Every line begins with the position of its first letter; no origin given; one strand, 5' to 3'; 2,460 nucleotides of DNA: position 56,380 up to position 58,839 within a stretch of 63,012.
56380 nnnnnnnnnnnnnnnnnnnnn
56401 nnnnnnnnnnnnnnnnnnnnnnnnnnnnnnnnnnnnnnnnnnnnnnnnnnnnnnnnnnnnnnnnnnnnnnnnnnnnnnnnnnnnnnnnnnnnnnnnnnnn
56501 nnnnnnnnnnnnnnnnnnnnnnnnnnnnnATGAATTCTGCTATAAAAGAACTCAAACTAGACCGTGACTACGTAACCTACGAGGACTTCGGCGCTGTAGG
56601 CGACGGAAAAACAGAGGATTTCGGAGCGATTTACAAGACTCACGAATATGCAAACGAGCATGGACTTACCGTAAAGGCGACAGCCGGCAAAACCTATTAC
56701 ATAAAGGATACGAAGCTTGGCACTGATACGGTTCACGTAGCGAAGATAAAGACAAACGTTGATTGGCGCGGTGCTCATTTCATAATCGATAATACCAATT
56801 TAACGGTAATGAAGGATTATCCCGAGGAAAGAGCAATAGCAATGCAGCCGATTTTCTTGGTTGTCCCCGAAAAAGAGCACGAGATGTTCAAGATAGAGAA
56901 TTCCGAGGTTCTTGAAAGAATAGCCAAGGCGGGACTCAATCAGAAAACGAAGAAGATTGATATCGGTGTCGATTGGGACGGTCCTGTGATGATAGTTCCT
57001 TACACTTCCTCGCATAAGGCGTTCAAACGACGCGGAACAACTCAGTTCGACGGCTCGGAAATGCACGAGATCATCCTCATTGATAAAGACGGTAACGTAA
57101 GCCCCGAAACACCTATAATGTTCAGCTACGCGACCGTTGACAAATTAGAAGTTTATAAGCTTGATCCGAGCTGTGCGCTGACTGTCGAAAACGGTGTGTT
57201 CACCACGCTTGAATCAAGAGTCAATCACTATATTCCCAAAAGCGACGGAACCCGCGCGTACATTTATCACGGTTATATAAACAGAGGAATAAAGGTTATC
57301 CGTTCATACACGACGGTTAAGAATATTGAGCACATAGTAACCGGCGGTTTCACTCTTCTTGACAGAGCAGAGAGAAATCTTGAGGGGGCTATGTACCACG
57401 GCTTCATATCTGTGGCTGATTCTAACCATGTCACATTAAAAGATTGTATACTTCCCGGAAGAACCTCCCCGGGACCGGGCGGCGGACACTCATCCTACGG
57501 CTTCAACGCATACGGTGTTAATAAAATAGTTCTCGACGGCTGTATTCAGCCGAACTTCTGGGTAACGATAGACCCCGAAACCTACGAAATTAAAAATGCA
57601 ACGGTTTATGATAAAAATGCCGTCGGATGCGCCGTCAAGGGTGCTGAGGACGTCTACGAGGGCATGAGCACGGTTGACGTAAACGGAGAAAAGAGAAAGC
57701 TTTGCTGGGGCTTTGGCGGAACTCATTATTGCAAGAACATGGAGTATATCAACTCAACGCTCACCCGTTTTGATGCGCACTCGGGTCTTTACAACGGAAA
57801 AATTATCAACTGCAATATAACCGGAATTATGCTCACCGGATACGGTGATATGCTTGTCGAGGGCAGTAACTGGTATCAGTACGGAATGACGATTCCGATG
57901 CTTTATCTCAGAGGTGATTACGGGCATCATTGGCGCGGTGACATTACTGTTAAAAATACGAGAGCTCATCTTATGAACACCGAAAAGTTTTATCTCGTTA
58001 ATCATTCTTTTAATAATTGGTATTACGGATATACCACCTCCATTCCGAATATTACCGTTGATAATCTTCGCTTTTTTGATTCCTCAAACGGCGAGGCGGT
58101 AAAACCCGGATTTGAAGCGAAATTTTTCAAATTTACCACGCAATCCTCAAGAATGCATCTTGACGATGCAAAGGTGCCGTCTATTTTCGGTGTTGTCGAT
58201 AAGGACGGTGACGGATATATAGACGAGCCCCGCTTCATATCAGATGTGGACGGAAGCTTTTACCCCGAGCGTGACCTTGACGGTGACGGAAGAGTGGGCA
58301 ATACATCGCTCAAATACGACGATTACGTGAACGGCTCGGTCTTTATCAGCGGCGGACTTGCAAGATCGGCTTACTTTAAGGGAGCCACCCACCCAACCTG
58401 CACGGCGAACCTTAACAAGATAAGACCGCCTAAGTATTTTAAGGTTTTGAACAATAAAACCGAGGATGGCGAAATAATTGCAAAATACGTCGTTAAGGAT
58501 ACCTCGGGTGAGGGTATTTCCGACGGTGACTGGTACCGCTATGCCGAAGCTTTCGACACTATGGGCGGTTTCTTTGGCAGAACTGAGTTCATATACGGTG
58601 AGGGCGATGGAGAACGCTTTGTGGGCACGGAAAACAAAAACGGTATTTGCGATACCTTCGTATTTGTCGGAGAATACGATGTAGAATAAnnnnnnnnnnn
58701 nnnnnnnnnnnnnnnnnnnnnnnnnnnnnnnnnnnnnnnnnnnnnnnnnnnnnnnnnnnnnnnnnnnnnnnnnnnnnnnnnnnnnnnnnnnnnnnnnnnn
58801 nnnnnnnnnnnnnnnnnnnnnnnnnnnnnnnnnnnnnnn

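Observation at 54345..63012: Tandem operon of at least four ~720-aa signal-peptide-less beta-helix paralogs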

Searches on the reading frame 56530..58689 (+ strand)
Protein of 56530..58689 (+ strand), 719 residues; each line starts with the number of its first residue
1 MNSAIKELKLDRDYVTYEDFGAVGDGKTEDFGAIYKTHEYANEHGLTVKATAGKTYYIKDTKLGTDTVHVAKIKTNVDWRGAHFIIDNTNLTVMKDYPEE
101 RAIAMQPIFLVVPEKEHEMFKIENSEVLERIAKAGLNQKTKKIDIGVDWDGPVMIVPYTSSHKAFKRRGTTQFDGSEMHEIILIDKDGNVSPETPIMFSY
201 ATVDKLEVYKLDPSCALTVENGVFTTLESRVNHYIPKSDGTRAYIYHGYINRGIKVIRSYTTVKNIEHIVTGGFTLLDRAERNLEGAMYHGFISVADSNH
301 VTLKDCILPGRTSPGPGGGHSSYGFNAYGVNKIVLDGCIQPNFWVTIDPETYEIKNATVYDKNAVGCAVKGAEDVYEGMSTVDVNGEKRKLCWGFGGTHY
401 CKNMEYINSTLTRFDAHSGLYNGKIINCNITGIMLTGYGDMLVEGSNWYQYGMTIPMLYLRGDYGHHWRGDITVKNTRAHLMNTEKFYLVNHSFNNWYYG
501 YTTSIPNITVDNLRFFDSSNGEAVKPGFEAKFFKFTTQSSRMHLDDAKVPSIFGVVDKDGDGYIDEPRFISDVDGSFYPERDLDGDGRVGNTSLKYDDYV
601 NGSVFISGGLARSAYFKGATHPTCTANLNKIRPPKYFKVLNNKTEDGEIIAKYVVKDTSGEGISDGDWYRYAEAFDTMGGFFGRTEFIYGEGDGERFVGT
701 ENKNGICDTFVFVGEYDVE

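Call 3: search_protein_families(library=pfam, proteins=[window:56530-58689:+], max_evalue=1)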
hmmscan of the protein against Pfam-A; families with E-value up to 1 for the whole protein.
window:56530-58689:+ (719 aa): 6 families
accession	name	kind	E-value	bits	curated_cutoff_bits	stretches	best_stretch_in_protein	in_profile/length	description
PF00036.39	EF-hand_1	-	0.0027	17.6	25.4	1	552-566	5-19/29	EF hand domain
PF13833.12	EF-hand_8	-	0.12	12.5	28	1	542-570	19-48/54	EF-hand domain pair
PF11253.13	DUF3052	-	0.23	11.9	22.7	1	108-154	77-121/125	Protein of unknown function (DUF3052)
PF13405.12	EF-hand_6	-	0.27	11.5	25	1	552-569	5-22/30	EF-hand domain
PF13202.12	EF-hand_5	-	0.42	10.6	25.9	1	552-565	4-17/25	EF hand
PF13499.12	EF-hand_7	-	0.74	10.7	30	0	536-566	28-59/67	EF-hand domain pair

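Call 4: search_protein_families(library=ncbifam, proteins=[window:56530-58689:+], max_evalue=1)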
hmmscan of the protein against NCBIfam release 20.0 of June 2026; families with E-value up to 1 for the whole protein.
window:56530-58689:+ (719 aa): 0 families

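Call 5: search_protein_families(library=phrogs, proteins=[window:56530-58689:+], max_evalue=1)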
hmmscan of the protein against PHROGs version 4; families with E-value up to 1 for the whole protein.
window:56530-58689:+ (719 aa): 8 families
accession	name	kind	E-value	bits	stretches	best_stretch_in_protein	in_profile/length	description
phrog_16586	-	tail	5.5e-16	58.8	2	392-477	527-620/963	tail fiber protein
phrog_23059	-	tail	2e-13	50.2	2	8-324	121-394/1027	tail fiber protein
phrog_14558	-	tail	0.0004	19.8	1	12-60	102-150/740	tail spike protein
phrog_6117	-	moron, auxiliary metabolic gene and host takeover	0.0013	18.4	1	11-85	134-197/711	colanic acid degradation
phrog_4250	-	tail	0.0025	17.2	1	15-57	221-267/786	EPS depolymerase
phrog_14879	-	tail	0.0032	17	1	14-75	178-237/642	tail fiber protein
phrog_17312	-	tail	0.0055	16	1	3-85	286-359/792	tail protein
phrog_14442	-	tail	0.037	13.5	1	10-55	188-234/733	tail protein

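Call 14: find_homologous_proteins(query=window:56530-58689:+)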
Query window:56530-58689:+ (719 aa): 727 proteins with E <= 0.001 among 6598 candidates; the best 120 are listed.
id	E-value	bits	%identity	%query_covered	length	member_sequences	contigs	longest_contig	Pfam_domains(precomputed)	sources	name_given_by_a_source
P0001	0.0e+0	1530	90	100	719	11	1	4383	-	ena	-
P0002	0.0e+0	1194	71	99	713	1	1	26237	-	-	-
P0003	0.0e+0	1194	71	99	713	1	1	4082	-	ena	-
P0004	0.0e+0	1183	71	99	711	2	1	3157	-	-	-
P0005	0.0e+0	1172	69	99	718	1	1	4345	-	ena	-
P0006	0.0e+0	1170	69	99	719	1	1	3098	-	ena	-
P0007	0.0e+0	1159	68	99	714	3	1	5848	-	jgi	-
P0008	0.0e+0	1154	68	99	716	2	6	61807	-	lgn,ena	-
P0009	0.0e+0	1144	67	98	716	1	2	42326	-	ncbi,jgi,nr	ncbi:MAG: hypothetical protein E7612_02930 [Ruminococcaceae bacterium]|nr:hypothetical protein [Osci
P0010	0.0e+0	1133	66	99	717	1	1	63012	-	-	-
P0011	0.0e+0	1132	66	100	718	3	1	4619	-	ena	-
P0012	0.0e+0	1130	66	99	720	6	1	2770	-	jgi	-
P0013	0.0e+0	1125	66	100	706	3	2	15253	-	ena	-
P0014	0.0e+0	1100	65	99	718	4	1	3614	-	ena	-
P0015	0.0e+0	1100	66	99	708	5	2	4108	-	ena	-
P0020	0.0e+0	1055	63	98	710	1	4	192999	-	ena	-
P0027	5.1e-266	903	56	98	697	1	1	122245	-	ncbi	-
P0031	2.5e-262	891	55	99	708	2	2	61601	PF00036.39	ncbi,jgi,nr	ncbi:MAG: hypothetical protein E7612_00515 [Ruminococcaceae bacterium]|nr:hypothetical protein [Osci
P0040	2.2e-251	854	54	98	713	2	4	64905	-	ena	-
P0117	1.3e-135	472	39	98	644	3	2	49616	-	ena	-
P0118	9.1e-135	469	38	98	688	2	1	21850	-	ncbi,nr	ncbi:MAG: hypothetical protein J6V09_05135 [Clostridia bacterium]|nr:hypothetical protein [Clostridi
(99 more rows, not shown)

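Call 27: predict_structure(alignment_id=A2)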
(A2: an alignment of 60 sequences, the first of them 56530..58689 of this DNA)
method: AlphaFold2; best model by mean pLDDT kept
length: 719 residues; sequences in the alignment: 60
mean_pLDDT: 93.3   pTM: 0.93
mean pLDDT of the five models: 93.3, 93.1, 92.0, 92.0, 91.8
residues with pLDDT >= 90: 602; 70-90: 101; 50-70: 16; < 50: 0
segments of 3 or more residues with pLDDT < 50: none
pLDDT, mean of each block of 10 residues (from residue 1): 60 94 97 98 97 97 96 98 97 93 97 97 94 89 93 96 90 92 96 93 95 97 97 86 84 98 98 91 90 97 96 79 92 98 95 94 97 94 91 90 98 94 98 96 98 95 93 98 93 94 96 96 94 96 97 95 94 86 95 96 79 90 96 97 95 95 94 91 96 89 81 90
secondary structure, 60 per line:
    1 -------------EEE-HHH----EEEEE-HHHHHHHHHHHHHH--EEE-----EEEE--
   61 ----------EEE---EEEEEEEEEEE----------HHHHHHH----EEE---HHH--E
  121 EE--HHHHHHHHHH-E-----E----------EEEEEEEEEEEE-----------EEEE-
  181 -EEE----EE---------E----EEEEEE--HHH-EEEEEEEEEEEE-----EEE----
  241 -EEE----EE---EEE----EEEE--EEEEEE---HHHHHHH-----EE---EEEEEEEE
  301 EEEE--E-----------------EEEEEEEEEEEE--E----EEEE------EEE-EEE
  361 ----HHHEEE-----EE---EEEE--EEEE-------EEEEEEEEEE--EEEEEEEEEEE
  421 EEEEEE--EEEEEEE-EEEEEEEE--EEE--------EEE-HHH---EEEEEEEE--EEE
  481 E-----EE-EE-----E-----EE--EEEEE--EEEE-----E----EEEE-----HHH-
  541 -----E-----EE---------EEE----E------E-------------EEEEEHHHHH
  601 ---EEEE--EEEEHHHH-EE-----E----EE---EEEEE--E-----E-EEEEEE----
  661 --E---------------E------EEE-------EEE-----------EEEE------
elements in order (helices of 4 or more, strands of 3 or more residues): E14-16 E25-29 H31-44 E47-49 E55-58 E71-73 E77-87 H98-104 E109-111 E120-122 H125-134 E153-164 E176-179 E182-184 E205-210 E217-228 E234-236 E242-244 E254-256 E261-264 E267-272 H276-282 E293-304 E325-336 E344-347 E354-356 E358-360 E368-370 E381-384 E387-390 E398-407 E410-426 E429-435 E437-444 E447-449 E458-460 E468-475 E478-481 E507-511 E514-517 E528-531 E563-565 E591-595 H596-600 E604-607 E610-613 H614-617 E636-640 E651-656 E686-688 E696-698 E710-713

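Call 29: fold_search(model_id=the predicted structure, library=pdb)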
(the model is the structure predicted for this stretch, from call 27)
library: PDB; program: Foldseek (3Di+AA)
matches with E <= 10: 534; with E <= 0.001: 48
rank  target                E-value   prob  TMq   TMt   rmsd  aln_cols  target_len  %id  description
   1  8x8m_A                1.0e-12  1.00  0.43  0.40   9.3       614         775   12  Cryo-EM structure of a bacteriophage tail- spike protein against Klebsiella pneumoniae K64,ORF41(K64-ORF41) (released 2024-09-04)
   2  9beu_B                1.4e-09  1.00  0.24  0.29  20.9       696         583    9  Structure of GH110B in complex with a lambda-carrageenan oligosaccharide (released 2025-08-27)
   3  9beu_A                6.8e-09  1.00  0.23  0.28  20.2       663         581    9  Structure of GH110B in complex with a lambda-carrageenan oligosaccharide (released 2025-08-27)
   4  7jwf_A                7.5e-09  1.00  0.22  0.26  20.7       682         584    9  Crystal structure of PdGH110B D344N in complex with alpha-(1,3)-galactobiose (released 2020-11-04)
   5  4ru4_B                1.1e-08  1.00  0.34  0.40   9.1       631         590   12  Crystal structure of the tailspike protein gp49 from Pseudomonas phage LKA1 (released 2015-11-18)
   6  8yk3_A                1.2e-08  1.00  0.22  0.25  23.0       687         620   11  Blood group B alpha-1,3-galactosidase AgaBb from Bifidobacterium bifidum, construct T7-tag_24-673 (released 2024-07-10)
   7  7jw4_B                1.4e-08  1.00  0.19  0.22  20.3       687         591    8  Crystal structure of PdGH110B in complex with D-galactose (released 2020-11-04)
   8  4ru5_A                1.8e-08  1.00  0.34  0.40  10.5       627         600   12  Crystal Structure of the Pseudomonas phage phi297 tailspike gp61 (released 2015-11-18)
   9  4ru5_C                2.1e-08  1.00  0.33  0.39   9.5       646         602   11  Crystal Structure of the Pseudomonas phage phi297 tailspike gp61 (released 2015-11-18)
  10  7jwf_B                2.4e-08  1.00  0.20  0.24  21.1       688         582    8  Crystal structure of PdGH110B D344N in complex with alpha-(1,3)-galactobiose (released 2020-11-04)
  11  8yk1_A                2.8e-08  1.00  0.22  0.20  23.0       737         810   11  Blood group B alpha-1,3-galactosidase AgaBb from Bifidobacterium bifidum, construct 23-844 (released 2024-07-10)
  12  8yk2_B                3.5e-08  1.00  0.25  0.27  22.8       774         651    9  Blood group B alpha-1,3-galactosidase AgaBb from Bifidobacterium bifidum, construct T7-tag_24-700 (released 2024-07-10)
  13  7jw4_A                3.5e-08  1.00  0.21  0.24  22.0       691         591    9  Crystal structure of PdGH110B in complex with D-galactose (released 2020-11-04)
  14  8yk2_A                4.7e-08  1.00  0.25  0.27  22.9       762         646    9  Blood group B alpha-1,3-galactosidase AgaBb from Bifidobacterium bifidum, construct T7-tag_24-700 (released 2024-07-10)
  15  9bev_A                5.5e-08  1.00  0.21  0.26  20.7       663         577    9  Structure of GH110A in complex with a lambda-carrageenan oligosaccharide (released 2025-08-27)
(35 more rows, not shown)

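Call 30: find_encoding_contigs(protein=P0020, flank=10000, max_places=3)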
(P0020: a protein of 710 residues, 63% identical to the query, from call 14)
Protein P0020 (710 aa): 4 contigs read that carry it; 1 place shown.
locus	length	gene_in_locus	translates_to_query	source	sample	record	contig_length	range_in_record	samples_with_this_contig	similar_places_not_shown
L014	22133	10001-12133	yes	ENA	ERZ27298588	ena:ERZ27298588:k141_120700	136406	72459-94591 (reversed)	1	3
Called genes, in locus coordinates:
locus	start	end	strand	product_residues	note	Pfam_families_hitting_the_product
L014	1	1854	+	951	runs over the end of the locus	PF04760:IF2_N, PF00009:GTP_EFTU, PF01926:MMR_HSR1, PF09439:SRPRB (faint), PF22042:EF-G_D2, PF11987:IF-2, PF03144:GTP_EFTU_D2 (weak)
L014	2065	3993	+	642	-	-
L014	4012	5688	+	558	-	-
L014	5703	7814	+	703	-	-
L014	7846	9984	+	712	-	-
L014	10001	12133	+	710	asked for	-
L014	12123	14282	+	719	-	-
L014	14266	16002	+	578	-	-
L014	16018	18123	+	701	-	-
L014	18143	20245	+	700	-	-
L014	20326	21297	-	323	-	PF07934:OGG_N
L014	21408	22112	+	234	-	PF19538:DUF6062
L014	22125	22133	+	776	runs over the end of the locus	PF02463:SMC_N (faint), PF13175:AAA_15, PF13476:AAA_23, PF13514:AAA_27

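Call 38: search_solved_structures(query=A2, max_evalue=0.01, show_alignments=4)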
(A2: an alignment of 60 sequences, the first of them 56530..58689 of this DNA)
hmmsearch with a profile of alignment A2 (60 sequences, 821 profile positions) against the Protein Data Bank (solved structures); distinct sequences matched with E-value up to 0.01: 7.
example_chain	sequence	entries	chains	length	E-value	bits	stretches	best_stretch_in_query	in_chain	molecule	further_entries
6e0v_A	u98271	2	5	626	1.2e-07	33.6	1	131-177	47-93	Bacteriophage Phi92 gp150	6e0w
7b8b_A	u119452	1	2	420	1.7e-05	26.5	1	110-194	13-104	Polygalacturonase ADPG2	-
8x8m_A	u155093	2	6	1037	1.9e-05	26.3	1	500-589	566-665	Probable tail spike protein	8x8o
5m5z_A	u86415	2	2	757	0.00011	23.8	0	141-174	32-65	Beta-1,3-glucanase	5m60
3eqn_A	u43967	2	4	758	0.00022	22.8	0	138-185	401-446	Glucan 1,3-beta-glucosidase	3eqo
8xfq_A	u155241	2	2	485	0.0086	17.5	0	141-205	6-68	mannuronan 5-epimerase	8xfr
8ja4_A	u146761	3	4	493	0.0087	17.5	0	141-205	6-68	mannuronan 5-epimerase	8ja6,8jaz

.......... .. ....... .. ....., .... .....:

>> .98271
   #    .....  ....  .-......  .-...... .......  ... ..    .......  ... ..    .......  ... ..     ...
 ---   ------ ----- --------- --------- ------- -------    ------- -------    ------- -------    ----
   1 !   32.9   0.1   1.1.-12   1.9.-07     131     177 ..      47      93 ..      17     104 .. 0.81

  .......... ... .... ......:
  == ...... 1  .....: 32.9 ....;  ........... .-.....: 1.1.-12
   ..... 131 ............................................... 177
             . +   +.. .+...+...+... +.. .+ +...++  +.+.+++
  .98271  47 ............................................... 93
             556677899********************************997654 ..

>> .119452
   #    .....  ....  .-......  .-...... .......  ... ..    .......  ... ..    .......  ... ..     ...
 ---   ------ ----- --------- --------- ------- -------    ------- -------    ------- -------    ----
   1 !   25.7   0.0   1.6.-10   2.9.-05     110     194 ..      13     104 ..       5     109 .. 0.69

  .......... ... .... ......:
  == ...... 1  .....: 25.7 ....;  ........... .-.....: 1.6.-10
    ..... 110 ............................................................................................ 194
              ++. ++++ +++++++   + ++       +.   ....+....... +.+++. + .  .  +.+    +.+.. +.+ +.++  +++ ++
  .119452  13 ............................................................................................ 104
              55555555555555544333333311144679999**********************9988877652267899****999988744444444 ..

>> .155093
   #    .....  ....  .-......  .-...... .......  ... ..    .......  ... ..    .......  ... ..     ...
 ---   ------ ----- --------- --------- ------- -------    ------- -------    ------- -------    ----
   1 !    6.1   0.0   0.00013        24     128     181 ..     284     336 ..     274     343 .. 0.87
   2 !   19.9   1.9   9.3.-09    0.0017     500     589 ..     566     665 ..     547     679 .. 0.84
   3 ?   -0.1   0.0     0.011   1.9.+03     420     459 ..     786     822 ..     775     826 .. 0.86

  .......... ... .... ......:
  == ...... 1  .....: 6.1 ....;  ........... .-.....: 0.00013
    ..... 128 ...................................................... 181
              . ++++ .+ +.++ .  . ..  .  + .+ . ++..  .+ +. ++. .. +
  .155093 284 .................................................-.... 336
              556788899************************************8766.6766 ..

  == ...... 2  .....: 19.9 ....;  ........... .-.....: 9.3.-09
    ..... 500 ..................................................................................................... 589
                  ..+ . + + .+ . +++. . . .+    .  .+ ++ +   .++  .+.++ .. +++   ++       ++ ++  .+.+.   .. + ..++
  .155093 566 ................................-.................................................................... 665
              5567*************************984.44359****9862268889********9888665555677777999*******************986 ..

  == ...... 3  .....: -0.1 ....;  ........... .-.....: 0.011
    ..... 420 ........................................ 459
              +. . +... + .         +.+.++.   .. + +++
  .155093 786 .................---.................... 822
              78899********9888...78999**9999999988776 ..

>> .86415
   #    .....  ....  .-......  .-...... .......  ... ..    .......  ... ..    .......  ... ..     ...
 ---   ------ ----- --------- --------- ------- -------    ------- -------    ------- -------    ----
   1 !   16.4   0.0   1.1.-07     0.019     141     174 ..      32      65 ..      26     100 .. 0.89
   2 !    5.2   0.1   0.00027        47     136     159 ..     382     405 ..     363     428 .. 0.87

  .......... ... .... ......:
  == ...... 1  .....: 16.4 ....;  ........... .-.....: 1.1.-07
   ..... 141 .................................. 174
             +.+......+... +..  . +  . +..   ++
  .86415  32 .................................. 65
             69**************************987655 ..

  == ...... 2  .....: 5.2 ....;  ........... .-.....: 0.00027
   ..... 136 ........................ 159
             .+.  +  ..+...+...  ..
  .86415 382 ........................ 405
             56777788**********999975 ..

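Call 45: find_encoding_contigs(protein=P0027, flank=10000, max_places=2)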
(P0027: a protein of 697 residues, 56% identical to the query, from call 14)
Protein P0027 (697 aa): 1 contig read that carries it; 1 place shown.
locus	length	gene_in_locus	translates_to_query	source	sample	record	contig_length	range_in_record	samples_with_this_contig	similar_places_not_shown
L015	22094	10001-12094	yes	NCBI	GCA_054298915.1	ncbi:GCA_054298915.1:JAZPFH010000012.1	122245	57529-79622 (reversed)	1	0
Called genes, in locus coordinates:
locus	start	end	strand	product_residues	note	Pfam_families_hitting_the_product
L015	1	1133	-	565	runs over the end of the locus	PF02837:Glyco_hydro_2_N (weak), PF00703:Glyco_hydro_2, PF02836:Glyco_hydro_2_C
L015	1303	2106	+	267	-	PF00165:HTH_AraC (faint), PF12833:HTH_18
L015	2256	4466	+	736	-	PF02838:Glyco_hydro_20b, PF00728:Glyco_hydro_20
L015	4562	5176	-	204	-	PF00440:TetR_N (weak), PF14278:TetR_C_8 (weak)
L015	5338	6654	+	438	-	PF00162:PGK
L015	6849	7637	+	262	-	PF00121:TIM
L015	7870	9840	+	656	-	PF16126:DUF4838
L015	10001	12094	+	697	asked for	-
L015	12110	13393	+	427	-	PF01229:Glyco_hydro_39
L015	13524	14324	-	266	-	-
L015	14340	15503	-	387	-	PF01979:Amidohydro_1, PF07969:Amidohydro_3 (weak)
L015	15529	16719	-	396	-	PF07221:GlcNAc_2-epim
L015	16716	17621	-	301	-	PF00294:PfkB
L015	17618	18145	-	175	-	PF01116:F_bP_aldolase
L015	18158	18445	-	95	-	PF01116:F_bP_aldolase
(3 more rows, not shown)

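Call 46: find_encoding_contigs(protein=P0118, flank=10000, max_places=2)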
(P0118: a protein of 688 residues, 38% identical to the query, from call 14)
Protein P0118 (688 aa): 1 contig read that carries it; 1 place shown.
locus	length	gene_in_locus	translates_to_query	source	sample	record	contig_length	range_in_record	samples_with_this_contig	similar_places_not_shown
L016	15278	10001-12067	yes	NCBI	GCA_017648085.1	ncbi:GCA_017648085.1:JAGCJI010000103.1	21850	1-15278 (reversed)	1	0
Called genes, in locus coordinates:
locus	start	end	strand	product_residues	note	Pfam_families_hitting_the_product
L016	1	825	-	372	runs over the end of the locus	PF00005:ABC_tran, PF08402:TOBE_2 (weak)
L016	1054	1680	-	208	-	PF02163:Peptidase_M50 (faint)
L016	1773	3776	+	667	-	PF00204:DNA_gyraseB, PF01751:Toprim, PF00986:DNA_gyraseB_C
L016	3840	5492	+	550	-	PF01676:Metalloenzyme, PF06415:iPGM_N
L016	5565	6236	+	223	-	PF04973:NMN_transporter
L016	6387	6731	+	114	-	-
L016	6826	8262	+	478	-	PF01940:DUF92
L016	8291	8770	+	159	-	PF10722:YbjN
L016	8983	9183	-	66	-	PF00269:SASP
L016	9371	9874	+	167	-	PF13302:Acetyltransf_3, PF13420:Acetyltransf_4, PF13673:Acetyltransf_10, PF00583:Acetyltransf_1, PF13508:Acetyltransf_7, PF08445:FR47 (weak)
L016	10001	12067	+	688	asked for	-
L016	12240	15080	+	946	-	-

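Call 48: search_protein_representatives(alignment_id=A2)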
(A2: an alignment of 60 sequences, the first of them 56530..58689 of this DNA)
Query: 60 sequences, 821 profile positions. Proteins with E-value up to 0.001 (for the whole library): 2366; up to 1e-10: 1607; up to 1e-30: 882. The best 150 are listed.
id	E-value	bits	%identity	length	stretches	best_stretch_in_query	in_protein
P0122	0.0e+00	1118.1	-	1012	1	3-817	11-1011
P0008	0.0e+00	1112.5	-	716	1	129-821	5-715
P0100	0.0e+00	1080.7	-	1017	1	4-817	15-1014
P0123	0.0e+00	1080.1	-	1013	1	3-817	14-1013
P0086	0.0e+00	1079.6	-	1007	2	13-817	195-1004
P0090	0.0e+00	1071.9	-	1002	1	3-817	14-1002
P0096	0.0e+00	1066.7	-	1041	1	3-817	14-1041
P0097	0.0e+00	1027.2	-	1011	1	11-817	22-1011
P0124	0.0e+00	1016.4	-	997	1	5-816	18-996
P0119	0.0e+00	1014.6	-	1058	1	5-817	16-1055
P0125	4.7e-298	1007.5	-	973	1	4-816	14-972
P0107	1.0e-296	1003.1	-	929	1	3-816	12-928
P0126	1.7e-294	995.7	-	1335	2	5-699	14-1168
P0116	1.1e-288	976.5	-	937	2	10-680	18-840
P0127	5.5e-285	964.2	-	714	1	105-820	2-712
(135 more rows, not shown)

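Call 58: find_encoding_contigs(protein=P0009, flank=10000, max_places=2)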
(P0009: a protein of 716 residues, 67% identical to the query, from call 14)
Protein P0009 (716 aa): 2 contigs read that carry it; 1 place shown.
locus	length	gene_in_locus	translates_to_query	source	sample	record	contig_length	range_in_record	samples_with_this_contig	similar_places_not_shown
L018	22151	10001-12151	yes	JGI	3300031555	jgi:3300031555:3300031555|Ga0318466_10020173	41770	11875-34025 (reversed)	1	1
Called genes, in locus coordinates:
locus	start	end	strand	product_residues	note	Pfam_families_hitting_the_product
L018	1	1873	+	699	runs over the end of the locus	-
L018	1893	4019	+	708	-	-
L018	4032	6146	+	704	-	-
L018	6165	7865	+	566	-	-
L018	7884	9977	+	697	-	-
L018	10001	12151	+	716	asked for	-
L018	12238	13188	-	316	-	PF07934:OGG_N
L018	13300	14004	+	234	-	PF19538:DUF6062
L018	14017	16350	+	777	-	PF02463:SMC_N, PF13175:AAA_15 (weak), PF13476:AAA_23, PF13514:AAA_27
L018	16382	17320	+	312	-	PF00294:PfkB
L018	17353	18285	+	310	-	PF12146:Hydrolase_4, PF00561:Abhydrolase_1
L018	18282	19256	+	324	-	PF01745:IPT (weak), PF01715:IPPT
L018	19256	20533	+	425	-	PF10509:GalKase_gal_bdg, PF00288:GHMP_kinases_N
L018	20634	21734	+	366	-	PF00154:RecA_N, PF06745:ATPase (weak), PF08423:Rad51, PF27531:MT3502_N (weak), PF21096:RecA_C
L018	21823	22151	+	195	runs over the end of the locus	PF21982:RecX_HTH1 (weak)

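Call 59: find_encoding_contigs(protein=P0031, flank=10000, max_places=2)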
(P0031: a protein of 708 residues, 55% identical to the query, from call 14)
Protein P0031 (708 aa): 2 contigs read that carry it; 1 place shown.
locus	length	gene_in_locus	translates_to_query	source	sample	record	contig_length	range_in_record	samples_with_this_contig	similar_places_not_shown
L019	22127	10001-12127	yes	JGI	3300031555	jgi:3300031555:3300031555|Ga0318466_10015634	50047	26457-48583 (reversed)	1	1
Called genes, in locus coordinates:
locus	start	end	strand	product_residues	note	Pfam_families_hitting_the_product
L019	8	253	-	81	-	PF01381:HTH_3 (weak)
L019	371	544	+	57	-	-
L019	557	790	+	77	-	-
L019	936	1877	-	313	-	PF00561:Abhydrolase_1 (faint), PF00326:Peptidase_S9, PF12146:Hydrolase_4 (weak)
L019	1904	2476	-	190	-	PF00440:TetR_N, PF14278:TetR_C_8 (weak)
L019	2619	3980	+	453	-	PF00162:PGK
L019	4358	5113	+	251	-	PF00121:TIM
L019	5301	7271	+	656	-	PF16126:DUF4838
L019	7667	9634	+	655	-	PF16126:DUF4838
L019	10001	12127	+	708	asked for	PF00036:EF-hand_1 (faint)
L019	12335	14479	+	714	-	-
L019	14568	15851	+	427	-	PF01229:Glyco_hydro_39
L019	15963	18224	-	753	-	-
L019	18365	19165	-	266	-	-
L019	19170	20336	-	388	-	PF01979:Amidohydro_1, PF07969:Amidohydro_3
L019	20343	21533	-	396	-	PF07221:GlcNAc_2-epim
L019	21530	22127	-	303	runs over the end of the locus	PF00294:PfkB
